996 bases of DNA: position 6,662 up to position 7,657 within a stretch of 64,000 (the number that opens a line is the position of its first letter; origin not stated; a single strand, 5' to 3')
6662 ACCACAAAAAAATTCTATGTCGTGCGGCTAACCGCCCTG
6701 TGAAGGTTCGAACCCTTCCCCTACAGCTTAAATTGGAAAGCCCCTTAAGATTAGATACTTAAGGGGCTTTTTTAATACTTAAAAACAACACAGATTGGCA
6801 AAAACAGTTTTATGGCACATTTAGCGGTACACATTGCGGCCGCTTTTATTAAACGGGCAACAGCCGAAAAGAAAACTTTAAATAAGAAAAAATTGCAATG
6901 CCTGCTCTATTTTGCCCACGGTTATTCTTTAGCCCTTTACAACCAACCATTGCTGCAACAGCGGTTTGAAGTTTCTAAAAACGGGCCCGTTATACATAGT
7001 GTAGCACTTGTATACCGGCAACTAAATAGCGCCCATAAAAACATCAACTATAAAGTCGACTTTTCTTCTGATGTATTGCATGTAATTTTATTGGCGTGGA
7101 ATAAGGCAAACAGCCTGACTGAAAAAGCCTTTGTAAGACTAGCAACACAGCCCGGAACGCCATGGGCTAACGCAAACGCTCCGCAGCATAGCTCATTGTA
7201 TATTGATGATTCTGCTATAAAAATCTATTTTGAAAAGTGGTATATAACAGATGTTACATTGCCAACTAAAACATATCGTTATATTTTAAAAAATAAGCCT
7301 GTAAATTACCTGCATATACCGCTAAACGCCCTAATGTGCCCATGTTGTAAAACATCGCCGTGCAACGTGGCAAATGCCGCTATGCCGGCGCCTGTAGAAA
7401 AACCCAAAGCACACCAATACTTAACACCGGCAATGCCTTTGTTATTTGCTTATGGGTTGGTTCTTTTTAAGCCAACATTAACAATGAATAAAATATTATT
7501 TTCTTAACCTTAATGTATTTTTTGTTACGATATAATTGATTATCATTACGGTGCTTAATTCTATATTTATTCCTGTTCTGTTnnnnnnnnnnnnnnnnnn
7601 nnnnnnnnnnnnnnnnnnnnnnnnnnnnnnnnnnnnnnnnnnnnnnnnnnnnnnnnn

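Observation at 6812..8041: Tandem Panacea (DUF4065) domain proteins; the first carries a Cys-cluster/TM extension that may be a hidden small toxin ORF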

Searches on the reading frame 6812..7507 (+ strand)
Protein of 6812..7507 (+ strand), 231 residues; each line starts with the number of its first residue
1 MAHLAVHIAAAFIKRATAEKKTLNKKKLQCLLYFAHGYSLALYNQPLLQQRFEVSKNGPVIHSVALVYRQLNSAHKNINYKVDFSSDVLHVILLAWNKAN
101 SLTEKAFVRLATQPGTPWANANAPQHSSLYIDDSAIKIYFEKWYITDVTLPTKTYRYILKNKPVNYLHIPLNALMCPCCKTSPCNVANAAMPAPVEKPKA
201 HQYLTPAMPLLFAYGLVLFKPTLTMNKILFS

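Call 3: search_protein_families(library=pfam, proteins=[window:6812-7507:+], max_evalue=1)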
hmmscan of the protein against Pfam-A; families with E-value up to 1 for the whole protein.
window:6812-7507:+ (231 aa): 1 family
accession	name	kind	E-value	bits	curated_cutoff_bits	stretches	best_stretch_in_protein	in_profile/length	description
PF13274.11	SocA_Panacea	-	2.9e-09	38.3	25.7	1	28-118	1-112/113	Antitoxin SocA-like, Panacea domain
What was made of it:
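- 6812..7507 (+): PanL: the long Panacea paralog (231 aa), one continuous CDS. PF13274 hit at aa 28-118 (call 3).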

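Call 7: find_homologous_proteins(query=window:6812-7507:+)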
Query window:6812-7507:+ (231 aa): 4 proteins with E <= 0.001 among 134 candidates.
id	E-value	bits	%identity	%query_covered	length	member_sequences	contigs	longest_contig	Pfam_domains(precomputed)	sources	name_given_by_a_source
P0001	2.8e-151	519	100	100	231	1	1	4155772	PF13274.12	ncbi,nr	ncbi:MAG: DUF4065 domain-containing protein [Sphingobacteriales bacterium JAD_PAG50586_3]|nr:MAG: DU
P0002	1.5e-67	246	57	84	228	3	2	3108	PF13274.12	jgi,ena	jgi:uncharacterized phage-associated protein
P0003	1.0e-66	243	54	90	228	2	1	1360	PF13274.12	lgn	-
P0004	7.0e-62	227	52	90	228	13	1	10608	PF13274.12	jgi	jgi:uncharacterized phage-associated protein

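Call 9: find_encoding_contigs(protein=P0004, flank=8000)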
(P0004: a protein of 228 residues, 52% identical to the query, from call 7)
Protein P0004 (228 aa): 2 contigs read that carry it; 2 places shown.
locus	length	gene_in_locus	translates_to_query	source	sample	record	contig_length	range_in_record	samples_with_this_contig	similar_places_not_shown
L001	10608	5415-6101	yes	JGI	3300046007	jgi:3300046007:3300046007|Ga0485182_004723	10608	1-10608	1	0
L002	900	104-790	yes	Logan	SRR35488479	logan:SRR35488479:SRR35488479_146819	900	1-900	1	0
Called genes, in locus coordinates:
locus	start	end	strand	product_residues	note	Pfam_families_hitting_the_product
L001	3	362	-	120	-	?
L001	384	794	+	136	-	PF00825:Ribonuclease_P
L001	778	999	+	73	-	PF01809:YidD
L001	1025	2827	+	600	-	PF00595:PDZ, PF13180:PDZ_2, PF17820:PDZ_6, PF03572:Peptidase_S41, PF28547:CHD_PDZ-protease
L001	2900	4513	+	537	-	PF04932:Wzy_C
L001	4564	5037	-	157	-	PF13404:HTH_AsnC-type, PF13412:HTH_24, PF01037:AsnC_trans_reg, PF22482:AsnC_trans_reg_3 (weak)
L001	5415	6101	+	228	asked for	PF13274:SocA_Panacea (faint)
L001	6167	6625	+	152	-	PF13274:SocA_Panacea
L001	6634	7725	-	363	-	PF01594:AI-2E_transport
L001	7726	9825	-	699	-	PF01807:Zn_ribbon_DnaG, PF08275:DNAG_N, PF01751:Toprim, PF13362:Toprim_3 (weak), PF13662:Toprim_4, PF13155:Toprim_2, PF10410:DnaB_bind (weak), PF28534:DUF8430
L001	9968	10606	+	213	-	?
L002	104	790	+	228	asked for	PF13274:SocA_Panacea (faint)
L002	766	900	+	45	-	?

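Call 10: find_encoding_contigs(protein=P0002, flank=5000)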
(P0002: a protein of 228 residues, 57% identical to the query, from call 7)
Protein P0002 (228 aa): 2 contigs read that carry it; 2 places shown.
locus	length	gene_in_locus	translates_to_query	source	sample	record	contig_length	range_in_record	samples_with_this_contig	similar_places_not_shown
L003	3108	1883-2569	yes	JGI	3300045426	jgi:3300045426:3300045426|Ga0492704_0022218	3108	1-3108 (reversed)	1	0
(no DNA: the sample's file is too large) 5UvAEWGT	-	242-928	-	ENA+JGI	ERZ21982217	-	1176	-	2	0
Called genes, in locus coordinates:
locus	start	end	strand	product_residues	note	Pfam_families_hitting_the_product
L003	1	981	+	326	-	?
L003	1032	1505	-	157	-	PF13404:HTH_AsnC-type, PF13412:HTH_24, PF01037:AsnC_trans_reg, PF22482:AsnC_trans_reg_3 (faint)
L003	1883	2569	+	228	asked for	PF13274:SocA_Panacea (weak)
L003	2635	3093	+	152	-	PF13274:SocA_Panacea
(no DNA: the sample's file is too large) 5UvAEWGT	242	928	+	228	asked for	PF13274:SocA_Panacea (weak)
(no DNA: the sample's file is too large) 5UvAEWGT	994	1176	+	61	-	?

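Call 11: find_encoding_contigs(protein=P0003, flank=5000)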
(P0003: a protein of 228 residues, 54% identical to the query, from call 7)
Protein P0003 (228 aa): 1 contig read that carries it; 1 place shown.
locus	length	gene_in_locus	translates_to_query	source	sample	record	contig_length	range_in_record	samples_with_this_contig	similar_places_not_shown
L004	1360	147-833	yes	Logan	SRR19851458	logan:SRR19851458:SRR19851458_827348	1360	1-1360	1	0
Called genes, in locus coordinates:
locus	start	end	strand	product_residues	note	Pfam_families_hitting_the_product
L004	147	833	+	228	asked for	PF13274:SocA_Panacea (weak)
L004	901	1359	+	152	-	PF13274:SocA_Panacea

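Call 19: find_related_loci(query=A1, collection=genome_contigs, flank=6000)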
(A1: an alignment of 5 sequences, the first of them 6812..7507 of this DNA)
Query A1 (231 aa) in genome_contigs; peptide patterns used: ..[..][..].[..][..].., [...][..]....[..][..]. (x = any residue, [..] = any of these).
31 stretches matched a pattern; 3 encode a relative of the query (tblastn E <= 1e-3); 3 distinct loci.
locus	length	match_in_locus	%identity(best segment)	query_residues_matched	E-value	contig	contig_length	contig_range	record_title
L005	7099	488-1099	52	1-208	2e-68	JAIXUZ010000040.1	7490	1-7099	MAG: Bacteroidetes bacterium isolate D1_MAG_00048 pond_D1_MAG_00048_000000000303, whole genome shotgun sequence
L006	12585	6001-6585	35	1-191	8e-34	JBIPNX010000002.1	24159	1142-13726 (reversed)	MAG: Flavobacteriales bacterium isolate ME2018-11-08GD_3300042901_group8_bin15 Rohwer_bin940_scaffold_935_c1, whole geno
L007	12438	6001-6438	39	1-142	6e-33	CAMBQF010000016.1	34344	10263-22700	MAG: Chitinophaga pinensis isolate MiE-14oct19-232 genome assembly, contig: MiE-14oct19-C1368, whole genome shotgun sequ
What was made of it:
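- Tried and rejected: A tblastn hit seemed to read through the PanS stop (call 19).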

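Call 41: predict_structure(alignment_id=A6)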
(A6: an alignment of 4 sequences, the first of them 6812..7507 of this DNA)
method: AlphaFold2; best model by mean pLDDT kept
length: 231 residues; sequences in the alignment: 4
mean_pLDDT: 50.3   pTM: 0.51
mean pLDDT of the five models: 50.3, 39.1, 37.6, 36.7, 36.1
residues with pLDDT >= 90: 0; 70-90: 49; 50-70: 56; < 50: 126
segments of 3 or more residues with pLDDT < 50: 44-59, 74-82, 125-134, 144-231
pLDDT, mean of each block of 10 residues (from residue 1): 59 77 76 67 46 43 57 47 59 76 79 65 46 50 45 33 30 41 40 31 30 32 32 34
secondary structure, 60 per line:
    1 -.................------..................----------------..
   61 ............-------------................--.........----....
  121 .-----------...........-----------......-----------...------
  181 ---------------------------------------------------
elements in order: H2-18 H25-42 H59-72 H86-101 H104-112 H117-121 H133-143 H155-160
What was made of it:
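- Tried and rejected: Uninformative, mean pLDDT 50 (call 41).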

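Call 55: search_protein_representatives(alignment_id=A6)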
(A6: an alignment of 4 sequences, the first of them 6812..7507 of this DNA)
Query: 4 sequences, 228 profile positions. Proteins with E-value up to 0.001 (for the whole library): 2458; up to 1e-10: 109; up to 1e-30: 1. The best 150 are listed.
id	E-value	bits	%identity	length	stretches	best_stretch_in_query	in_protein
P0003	1.5e-135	466.1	-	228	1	1-228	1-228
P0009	1.0e-26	110.0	-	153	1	1-138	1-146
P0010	6.5e-17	78.0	-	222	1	3-143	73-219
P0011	1.3e-16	77.0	-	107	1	106-196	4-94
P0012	1.6e-16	76.7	-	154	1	1-140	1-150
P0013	1.8e-16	76.5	-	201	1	7-140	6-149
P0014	9.9e-16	74.1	-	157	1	1-141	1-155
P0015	2.1e-15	73.0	-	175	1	7-145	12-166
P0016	1.4e-14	70.3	-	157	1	5-117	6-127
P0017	1.5e-14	70.2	-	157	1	3-138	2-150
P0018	1.7e-14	70.0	-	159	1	1-138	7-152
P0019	3.2e-14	69.1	-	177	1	5-140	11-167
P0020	3.9e-14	68.9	-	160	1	1-142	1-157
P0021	4.7e-14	68.6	-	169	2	1-71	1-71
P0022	6.3e-14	68.2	-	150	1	1-139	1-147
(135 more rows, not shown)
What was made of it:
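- When the PanL profile is searched against 1.84e9 proteins, the PanS family is the next best hit (110 bits; the next after it scores 78), so the two are each other's closest relatives (call 55).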

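Call 57: find_encoding_contigs(protein=P0011, flank=6000)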
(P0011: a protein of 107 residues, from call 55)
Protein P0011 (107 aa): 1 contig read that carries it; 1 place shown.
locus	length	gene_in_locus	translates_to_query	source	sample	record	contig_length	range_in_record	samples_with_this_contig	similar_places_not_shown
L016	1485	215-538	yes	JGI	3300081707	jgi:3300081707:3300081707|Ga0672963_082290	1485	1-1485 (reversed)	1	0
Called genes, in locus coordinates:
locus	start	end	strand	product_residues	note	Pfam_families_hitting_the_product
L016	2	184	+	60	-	?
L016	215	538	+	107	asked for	-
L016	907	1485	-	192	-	?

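Call 65: search_protein_families(library=padloc, proteins=[window:6812-7507:+], max_evalue=1)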
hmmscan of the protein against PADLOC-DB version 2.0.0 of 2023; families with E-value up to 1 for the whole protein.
window:6812-7507:+ (231 aa): 0 families
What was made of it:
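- On Known anti-phage defence systems (PADLOC-DB): No families match PanL, PanS or the tail (call 65).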

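Call 66: search_protein_families(library=ncbifam, proteins=[window:6812-7507:+], max_evalue=1)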
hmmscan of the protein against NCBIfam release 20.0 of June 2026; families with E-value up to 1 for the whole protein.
window:6812-7507:+ (231 aa): 2 families
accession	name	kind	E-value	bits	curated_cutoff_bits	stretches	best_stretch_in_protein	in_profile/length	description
NF047745.1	SocA_antitoxin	equivalog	2e-10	40.6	190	1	8-79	6-75/176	type VI toxin-antitoxin system SocA family antitoxin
NF042424.1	Amuc_1102_rel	equivalog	0.091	12.4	55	1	142-186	66-109/186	Amuc_1102 family pilus-like protein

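Call 67: search_protein_families(library=phrogs, proteins=[window:6812-7507:+], max_evalue=1)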
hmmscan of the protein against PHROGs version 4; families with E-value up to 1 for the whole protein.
window:6812-7507:+ (231 aa): 2 families
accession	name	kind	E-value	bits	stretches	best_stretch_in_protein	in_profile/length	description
phrog_1281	-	unknown function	7.4e-24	85.5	1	5-142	10-152/195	-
phrog_10390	-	unknown function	7.5e-13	49.6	1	22-143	164-294/299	-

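Call 73: find_encoding_contigs(protein=P0012, flank=3000, max_places=3)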
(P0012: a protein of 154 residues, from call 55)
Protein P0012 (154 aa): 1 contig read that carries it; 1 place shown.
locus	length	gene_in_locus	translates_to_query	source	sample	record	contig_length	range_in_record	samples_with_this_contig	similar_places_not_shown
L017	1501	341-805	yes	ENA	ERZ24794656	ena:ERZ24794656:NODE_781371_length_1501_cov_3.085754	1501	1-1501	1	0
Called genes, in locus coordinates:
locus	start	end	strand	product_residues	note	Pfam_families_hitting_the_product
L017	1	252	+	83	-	?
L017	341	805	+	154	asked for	PF13274:SocA_Panacea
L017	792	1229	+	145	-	-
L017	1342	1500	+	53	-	?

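Call 74: find_encoding_contigs(protein=P0014, flank=3000, max_places=3)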
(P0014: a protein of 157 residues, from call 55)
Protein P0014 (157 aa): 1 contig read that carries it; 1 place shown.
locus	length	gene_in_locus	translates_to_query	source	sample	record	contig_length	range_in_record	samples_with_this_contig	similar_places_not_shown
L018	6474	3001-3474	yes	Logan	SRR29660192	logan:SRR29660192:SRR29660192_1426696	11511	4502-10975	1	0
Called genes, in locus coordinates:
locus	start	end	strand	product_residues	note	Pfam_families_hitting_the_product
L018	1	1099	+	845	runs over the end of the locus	PF14905:OMP_b-brl_3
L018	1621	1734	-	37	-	-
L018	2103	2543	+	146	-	-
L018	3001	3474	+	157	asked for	PF13274:SocA_Panacea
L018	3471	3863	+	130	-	-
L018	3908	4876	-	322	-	PF05050:Methyltransf_21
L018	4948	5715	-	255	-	PF03746:LamB_YcsF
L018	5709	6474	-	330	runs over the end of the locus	PF02626:CT_A_B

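Call 76: predict_structure(alignment_id=A11)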
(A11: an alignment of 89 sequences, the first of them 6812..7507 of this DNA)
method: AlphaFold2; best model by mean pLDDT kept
length: 231 residues; sequences in the alignment: 89
mean_pLDDT: 81.1   pTM: 0.66
mean pLDDT of the five models: 81.1, 80.8, 80.6, 80.3, 80.0
residues with pLDDT >= 90: 128; 70-90: 27; 50-70: 59; < 50: 17
segments of 3 or more residues with pLDDT < 50: 155-163, 218-220
pLDDT, mean of each block of 10 residues (from residue 1): 94 95 97 98 98 97 94 72 95 97 96 97 92 98 88 51 50 63 67 69 56 51 54 54
secondary structure, 60 per line:
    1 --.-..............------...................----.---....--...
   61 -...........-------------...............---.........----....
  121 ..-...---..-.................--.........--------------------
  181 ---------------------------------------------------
elements in order: H5-18 H25-43 E52-55 E58-60 H62-72 H86-100 H104-112 H117-122 H133-149 H152-160
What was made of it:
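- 6812..7255 (+): Panacea domain of PanL (aa 1-148). AF2 with an 89-sequence alignment gives block-mean pLDDT above 90 for most of aa 1-140 (72 for aa 71-80) and 88 for aa 141-150; last domain helix is 133-149 (call 76).
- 7364..7426 (+): Variable Pro-rich spacer (aa 185-205). Low pLDDT and coil in the AF2 model (call 76).
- On Small membrane toxin (type I-like or membrane PanT): AF2 shows coil (call 76).
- Checked: AF2 gives no helix there (call 76).
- It is short and predicted unstructured (call 76). AF2 predicts no helix there (call 76).
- Tried and rejected: Repeated with 89 sequences (call 76).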
